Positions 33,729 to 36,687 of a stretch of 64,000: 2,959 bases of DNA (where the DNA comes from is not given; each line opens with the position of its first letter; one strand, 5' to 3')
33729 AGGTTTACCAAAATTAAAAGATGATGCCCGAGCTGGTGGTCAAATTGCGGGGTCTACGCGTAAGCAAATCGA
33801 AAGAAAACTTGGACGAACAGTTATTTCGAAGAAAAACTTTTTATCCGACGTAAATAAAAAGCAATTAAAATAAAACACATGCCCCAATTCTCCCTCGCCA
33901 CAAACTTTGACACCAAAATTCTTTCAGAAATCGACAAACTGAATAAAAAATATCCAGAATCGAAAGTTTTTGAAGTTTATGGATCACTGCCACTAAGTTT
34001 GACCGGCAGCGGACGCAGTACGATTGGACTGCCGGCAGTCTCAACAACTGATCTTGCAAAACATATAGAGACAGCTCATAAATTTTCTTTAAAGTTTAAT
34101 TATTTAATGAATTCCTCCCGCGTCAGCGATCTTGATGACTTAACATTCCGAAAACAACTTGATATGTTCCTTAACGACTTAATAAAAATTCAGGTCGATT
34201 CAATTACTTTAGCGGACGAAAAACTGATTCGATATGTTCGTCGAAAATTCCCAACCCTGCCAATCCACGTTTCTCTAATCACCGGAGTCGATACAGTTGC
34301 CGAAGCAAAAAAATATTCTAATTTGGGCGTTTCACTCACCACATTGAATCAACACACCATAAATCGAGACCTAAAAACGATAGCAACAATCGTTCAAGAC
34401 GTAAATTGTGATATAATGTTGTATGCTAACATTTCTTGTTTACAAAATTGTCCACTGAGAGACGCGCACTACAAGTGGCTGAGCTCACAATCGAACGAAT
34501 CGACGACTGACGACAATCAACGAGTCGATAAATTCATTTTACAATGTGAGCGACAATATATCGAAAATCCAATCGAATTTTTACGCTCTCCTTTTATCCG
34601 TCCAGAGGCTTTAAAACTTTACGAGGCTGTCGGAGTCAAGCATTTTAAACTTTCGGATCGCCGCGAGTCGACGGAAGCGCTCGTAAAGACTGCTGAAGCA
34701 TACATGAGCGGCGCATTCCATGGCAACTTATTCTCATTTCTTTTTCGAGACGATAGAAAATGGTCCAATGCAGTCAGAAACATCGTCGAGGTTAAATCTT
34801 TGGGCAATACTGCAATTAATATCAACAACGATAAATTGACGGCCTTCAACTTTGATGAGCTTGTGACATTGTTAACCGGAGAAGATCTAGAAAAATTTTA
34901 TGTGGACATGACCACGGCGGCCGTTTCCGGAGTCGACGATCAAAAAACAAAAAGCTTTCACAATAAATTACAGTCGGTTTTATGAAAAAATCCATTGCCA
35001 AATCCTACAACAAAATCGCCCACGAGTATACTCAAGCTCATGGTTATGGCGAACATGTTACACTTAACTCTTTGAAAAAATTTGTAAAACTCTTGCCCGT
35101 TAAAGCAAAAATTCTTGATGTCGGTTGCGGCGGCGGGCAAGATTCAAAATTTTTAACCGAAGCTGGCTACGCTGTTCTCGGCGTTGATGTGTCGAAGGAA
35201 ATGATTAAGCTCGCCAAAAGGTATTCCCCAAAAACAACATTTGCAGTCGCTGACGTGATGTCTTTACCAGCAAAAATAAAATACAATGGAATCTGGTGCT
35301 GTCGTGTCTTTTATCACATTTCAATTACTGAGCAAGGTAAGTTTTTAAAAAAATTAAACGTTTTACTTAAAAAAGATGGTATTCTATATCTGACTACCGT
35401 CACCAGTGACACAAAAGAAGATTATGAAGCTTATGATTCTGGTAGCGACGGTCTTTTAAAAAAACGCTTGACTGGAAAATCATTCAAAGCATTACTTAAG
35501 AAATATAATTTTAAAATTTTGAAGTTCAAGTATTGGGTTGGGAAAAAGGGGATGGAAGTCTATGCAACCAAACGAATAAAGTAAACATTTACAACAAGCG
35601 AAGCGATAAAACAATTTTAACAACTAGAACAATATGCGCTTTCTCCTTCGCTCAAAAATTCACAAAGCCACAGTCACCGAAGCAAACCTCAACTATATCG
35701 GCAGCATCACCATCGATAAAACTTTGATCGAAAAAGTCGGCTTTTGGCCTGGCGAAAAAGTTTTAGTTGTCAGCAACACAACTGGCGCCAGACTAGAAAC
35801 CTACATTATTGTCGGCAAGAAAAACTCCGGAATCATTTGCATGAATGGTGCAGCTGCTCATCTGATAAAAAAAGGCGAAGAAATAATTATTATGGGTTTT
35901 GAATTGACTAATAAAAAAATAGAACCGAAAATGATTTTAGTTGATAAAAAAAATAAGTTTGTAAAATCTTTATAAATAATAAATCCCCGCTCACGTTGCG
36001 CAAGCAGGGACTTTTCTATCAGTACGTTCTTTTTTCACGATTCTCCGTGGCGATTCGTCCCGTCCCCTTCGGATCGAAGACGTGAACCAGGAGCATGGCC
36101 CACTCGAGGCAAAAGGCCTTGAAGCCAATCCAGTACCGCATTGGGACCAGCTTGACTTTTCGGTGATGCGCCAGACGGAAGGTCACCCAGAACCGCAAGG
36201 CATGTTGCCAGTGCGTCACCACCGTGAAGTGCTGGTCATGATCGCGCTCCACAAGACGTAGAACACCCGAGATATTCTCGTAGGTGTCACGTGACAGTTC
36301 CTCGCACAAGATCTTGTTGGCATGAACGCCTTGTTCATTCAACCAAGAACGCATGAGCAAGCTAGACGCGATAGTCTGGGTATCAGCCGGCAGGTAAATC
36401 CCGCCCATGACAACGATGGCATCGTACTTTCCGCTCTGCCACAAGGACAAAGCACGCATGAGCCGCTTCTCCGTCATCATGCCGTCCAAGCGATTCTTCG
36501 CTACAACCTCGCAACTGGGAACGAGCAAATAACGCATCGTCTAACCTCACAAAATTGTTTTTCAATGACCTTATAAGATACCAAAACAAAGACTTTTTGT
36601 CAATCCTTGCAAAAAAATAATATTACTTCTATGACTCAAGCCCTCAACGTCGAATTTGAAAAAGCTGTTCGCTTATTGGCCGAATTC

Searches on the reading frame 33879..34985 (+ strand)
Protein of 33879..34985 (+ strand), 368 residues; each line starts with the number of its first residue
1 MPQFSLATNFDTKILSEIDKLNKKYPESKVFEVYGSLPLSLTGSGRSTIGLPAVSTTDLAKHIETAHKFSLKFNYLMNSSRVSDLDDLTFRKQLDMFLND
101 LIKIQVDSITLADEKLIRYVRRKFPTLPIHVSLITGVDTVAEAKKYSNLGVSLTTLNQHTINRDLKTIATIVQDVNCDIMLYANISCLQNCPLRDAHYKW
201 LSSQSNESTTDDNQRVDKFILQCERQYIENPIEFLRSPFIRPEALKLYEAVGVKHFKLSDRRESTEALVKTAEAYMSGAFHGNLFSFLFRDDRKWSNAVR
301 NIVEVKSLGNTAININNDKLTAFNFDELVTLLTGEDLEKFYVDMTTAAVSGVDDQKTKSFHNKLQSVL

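Call 60: search_protein_families(library=pfam, proteins=[window:33879-34985:+], max_evalue=0.001)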
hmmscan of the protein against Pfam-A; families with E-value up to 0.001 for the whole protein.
window:33879-34985:+ (368 aa): 1 family
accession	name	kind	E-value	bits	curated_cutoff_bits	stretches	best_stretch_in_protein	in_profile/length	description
PF01136.24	Peptidase_U32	-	1.5e-09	37.9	22.4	1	94-275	4-191/233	Peptidase family U32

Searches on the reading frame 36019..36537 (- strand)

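Call 44: search_protein_families(library=pfam, proteins=[window:36019-36537:-], max_evalue=0.001)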
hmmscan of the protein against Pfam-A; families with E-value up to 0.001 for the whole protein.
window:36019-36537:- (172 aa): 1 family
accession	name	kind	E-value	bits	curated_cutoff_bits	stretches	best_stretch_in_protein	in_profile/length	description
PF02698.23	DUF218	-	2.8e-17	63.3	27.6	1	20-135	11-110/133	DUF218 domain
